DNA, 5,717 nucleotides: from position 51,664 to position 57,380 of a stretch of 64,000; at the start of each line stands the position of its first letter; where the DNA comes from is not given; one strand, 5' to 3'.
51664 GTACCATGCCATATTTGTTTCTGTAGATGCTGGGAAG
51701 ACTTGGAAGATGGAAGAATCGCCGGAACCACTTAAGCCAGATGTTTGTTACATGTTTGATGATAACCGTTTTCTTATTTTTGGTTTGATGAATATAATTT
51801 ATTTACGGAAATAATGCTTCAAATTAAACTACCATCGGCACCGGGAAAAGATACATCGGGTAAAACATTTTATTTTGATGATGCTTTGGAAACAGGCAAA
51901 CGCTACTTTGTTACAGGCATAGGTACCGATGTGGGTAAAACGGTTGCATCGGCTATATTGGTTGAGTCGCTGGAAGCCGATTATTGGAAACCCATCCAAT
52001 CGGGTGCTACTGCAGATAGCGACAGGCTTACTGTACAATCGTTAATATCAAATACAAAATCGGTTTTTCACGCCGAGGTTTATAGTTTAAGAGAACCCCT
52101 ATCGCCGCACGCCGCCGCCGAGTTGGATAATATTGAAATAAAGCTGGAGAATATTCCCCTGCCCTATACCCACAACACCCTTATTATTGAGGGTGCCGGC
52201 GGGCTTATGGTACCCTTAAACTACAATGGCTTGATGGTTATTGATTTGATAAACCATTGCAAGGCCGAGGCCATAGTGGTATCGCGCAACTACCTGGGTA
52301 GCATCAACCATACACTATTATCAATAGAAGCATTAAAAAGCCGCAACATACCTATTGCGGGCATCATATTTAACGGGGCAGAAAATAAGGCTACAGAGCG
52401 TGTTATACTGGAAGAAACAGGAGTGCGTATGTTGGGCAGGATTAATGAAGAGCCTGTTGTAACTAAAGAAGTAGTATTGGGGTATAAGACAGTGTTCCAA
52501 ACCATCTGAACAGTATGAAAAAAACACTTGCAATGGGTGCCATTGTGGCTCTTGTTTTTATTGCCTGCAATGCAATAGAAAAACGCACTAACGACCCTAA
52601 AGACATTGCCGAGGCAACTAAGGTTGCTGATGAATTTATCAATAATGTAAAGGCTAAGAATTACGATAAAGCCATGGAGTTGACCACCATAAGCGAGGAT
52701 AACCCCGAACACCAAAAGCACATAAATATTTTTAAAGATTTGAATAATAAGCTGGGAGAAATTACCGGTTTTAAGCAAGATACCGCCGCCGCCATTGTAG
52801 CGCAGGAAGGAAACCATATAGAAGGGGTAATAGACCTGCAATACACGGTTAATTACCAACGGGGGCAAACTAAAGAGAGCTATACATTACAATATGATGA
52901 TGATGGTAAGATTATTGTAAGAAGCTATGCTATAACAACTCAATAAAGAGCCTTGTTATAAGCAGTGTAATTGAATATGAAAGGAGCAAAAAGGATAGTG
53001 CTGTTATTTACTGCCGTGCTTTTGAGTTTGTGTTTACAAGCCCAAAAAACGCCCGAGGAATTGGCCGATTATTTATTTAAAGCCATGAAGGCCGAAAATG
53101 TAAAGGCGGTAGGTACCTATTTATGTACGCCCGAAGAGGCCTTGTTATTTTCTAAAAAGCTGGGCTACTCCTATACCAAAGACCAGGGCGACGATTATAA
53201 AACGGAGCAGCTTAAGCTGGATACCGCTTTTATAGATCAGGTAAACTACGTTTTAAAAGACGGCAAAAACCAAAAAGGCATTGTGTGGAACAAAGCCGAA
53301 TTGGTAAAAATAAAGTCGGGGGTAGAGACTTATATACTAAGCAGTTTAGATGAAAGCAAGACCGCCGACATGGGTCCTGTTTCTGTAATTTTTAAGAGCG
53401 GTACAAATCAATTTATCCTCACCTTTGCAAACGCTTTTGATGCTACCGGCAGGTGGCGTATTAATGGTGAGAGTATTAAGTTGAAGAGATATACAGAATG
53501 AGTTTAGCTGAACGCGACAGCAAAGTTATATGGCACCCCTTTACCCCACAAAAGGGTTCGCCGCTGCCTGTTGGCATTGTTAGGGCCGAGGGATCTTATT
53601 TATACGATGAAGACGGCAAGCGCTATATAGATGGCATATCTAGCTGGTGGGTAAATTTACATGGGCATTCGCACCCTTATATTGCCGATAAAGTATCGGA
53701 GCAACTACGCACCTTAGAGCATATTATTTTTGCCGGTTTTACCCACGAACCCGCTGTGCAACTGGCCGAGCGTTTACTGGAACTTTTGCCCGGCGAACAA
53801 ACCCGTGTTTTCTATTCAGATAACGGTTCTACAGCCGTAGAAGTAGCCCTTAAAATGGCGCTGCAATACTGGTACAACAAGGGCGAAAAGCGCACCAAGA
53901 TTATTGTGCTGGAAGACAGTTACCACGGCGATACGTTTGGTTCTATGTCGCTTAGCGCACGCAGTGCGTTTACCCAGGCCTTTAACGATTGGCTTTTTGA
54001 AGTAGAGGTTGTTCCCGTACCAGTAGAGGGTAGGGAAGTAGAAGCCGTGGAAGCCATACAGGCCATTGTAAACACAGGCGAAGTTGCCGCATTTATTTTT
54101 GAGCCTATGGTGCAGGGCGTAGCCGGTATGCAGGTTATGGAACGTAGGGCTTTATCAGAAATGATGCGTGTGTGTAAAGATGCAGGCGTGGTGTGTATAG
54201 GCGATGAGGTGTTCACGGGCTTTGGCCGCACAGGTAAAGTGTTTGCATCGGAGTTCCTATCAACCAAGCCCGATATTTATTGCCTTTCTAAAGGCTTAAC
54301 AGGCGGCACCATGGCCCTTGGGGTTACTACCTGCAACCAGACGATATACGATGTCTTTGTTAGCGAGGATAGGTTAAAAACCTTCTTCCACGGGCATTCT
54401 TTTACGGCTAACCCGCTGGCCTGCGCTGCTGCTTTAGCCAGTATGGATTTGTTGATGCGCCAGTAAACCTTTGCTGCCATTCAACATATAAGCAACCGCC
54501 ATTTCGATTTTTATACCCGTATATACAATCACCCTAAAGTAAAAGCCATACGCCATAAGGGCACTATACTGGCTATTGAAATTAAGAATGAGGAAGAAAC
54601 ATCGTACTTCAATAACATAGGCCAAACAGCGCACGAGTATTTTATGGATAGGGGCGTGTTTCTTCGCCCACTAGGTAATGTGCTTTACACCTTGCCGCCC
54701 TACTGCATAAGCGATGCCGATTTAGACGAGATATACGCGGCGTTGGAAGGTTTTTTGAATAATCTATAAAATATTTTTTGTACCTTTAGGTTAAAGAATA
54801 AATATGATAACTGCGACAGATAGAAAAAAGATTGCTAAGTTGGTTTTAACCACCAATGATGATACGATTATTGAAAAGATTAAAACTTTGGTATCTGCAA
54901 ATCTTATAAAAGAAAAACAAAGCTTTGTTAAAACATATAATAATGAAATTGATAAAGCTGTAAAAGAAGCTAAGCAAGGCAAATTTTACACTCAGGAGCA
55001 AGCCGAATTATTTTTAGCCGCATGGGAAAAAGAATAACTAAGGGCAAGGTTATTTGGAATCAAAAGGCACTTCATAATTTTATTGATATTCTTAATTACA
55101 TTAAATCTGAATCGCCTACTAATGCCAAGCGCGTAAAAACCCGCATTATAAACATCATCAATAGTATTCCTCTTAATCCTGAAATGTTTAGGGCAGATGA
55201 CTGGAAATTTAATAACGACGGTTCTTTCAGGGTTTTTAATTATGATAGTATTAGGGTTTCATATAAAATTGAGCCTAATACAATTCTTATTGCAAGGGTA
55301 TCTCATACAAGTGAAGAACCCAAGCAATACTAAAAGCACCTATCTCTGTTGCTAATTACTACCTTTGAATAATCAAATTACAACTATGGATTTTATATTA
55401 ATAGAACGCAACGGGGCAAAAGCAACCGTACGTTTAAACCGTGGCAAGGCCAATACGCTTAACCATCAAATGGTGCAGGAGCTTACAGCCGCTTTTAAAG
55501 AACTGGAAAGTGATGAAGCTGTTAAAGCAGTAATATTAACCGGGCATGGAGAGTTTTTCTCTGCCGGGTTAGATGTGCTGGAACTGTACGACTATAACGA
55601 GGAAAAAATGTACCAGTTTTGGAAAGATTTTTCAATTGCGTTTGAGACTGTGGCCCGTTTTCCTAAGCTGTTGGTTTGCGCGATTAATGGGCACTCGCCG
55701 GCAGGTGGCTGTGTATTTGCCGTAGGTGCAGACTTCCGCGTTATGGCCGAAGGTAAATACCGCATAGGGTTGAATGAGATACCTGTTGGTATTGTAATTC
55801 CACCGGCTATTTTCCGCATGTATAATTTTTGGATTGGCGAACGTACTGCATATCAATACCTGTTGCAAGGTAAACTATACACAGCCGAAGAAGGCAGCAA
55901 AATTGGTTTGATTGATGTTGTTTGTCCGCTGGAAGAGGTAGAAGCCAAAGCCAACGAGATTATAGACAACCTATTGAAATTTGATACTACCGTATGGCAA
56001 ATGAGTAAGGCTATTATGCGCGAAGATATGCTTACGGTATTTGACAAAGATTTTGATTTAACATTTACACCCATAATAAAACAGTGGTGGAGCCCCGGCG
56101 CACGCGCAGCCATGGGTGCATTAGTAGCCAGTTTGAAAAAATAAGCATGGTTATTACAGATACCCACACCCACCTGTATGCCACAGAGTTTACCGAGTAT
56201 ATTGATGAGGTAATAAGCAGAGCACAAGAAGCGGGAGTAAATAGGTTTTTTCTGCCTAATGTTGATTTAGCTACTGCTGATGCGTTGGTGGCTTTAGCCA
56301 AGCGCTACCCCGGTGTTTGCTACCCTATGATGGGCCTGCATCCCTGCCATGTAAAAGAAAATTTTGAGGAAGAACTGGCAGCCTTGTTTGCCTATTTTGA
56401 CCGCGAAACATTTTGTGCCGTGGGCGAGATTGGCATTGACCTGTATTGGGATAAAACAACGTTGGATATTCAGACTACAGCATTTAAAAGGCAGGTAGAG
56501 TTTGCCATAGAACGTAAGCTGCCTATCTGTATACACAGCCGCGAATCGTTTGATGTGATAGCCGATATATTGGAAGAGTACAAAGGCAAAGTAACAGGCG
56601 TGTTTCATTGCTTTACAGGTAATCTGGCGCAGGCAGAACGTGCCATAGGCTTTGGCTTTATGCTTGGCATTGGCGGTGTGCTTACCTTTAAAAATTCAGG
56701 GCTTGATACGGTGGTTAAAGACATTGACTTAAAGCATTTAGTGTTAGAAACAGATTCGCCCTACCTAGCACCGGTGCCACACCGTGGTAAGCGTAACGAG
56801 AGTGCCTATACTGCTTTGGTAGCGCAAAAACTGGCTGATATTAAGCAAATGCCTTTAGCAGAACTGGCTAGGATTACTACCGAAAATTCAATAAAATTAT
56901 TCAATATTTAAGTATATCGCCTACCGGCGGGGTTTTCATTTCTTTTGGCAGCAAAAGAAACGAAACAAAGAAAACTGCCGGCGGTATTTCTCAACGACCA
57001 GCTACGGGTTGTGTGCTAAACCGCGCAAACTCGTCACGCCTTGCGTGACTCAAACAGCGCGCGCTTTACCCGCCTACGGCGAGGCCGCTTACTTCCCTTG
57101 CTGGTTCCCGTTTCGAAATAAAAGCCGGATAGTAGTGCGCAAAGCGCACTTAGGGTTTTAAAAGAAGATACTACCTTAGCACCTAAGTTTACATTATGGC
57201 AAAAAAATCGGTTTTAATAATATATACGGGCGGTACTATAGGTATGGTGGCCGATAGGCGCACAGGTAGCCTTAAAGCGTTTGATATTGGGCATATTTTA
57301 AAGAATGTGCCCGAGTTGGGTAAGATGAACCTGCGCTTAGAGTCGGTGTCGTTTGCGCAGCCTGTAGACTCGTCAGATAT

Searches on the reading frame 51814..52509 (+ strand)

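Call 72: search_protein_families(library=pfam, proteins=[window:51814-52509:+], max_evalue=0.00001)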
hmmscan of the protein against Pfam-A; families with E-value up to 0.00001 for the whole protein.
window:51814-52509:+ (231 aa): 1 family
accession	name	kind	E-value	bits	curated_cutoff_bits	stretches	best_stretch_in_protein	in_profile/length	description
PF13500.12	AAA_26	-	1.5e-59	201.6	27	1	29-219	1-197/198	AAA domain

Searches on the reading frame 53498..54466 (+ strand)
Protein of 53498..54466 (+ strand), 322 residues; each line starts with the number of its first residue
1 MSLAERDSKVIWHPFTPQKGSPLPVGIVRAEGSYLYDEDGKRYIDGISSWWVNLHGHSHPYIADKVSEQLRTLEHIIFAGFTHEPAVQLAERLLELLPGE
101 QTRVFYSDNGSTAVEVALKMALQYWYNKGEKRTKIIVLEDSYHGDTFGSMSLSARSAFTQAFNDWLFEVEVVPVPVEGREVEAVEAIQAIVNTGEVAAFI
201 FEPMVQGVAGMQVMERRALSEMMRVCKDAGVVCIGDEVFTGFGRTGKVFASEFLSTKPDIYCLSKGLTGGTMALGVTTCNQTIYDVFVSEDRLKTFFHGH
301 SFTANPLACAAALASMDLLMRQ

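Call 72: search_protein_families(library=pfam, proteins=[window:53498-54466:+], max_evalue=0.00001)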
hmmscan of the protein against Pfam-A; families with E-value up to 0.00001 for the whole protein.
window:53498-54466:+ (322 aa): 1 family
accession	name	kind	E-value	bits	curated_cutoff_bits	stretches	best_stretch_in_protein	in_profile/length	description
PF00202.27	Aminotran_3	-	4.9e-84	282.8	30.5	1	19-320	5-307/403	Aminotransferase class-III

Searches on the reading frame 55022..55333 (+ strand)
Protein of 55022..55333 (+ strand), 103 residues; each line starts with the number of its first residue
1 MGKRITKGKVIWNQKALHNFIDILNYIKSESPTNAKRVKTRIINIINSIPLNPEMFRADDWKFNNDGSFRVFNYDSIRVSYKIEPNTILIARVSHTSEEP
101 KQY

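Call 72: search_protein_families(library=pfam, proteins=[window:55022-55333:+], max_evalue=0.00001)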
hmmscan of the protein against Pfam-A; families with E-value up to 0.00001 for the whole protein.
window:55022-55333:+ (103 aa): 1 family
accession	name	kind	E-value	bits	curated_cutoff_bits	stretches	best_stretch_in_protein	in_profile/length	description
PF05016.21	ParE_toxin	-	1.9e-12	48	23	1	10-99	1-88/89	ParE toxin of type II toxin-antitoxin system, parDE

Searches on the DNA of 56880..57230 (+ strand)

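Call 53: search_rna_families(source=window, start=56880, end=57230, threshold=evalue, max_evalue=10)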
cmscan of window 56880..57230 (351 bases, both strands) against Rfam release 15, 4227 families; matches with E-value up to 10: 4.
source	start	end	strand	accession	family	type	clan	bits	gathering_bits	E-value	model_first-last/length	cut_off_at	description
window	56946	57023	+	RF01966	RMST_5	Gene; lncRNA;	-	15.6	58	0.86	1-128/128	no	Rhabdomyosarcoma 2 associated transcript conserved region 5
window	56918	56990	+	RF03642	MIR5743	Gene; miRNA;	-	14.7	111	7.5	1-81/81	no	MIR5743 microRNA precursor family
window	56951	56991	-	RF00489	ctRNA_p42d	Gene; antisense;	-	14.2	50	3.6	1-46/46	no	ctRNA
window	56895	57015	-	RF01815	rpsB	Gene; sRNA;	-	11.6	40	6.1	1-132/132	no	rpsB sRNA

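Call 102: search_dna_similar(query=window:56912-57195:+, collection=phages, mode=distant, max_evalue=0.01)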
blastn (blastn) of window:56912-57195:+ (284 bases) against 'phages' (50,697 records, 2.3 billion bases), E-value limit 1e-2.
No match.
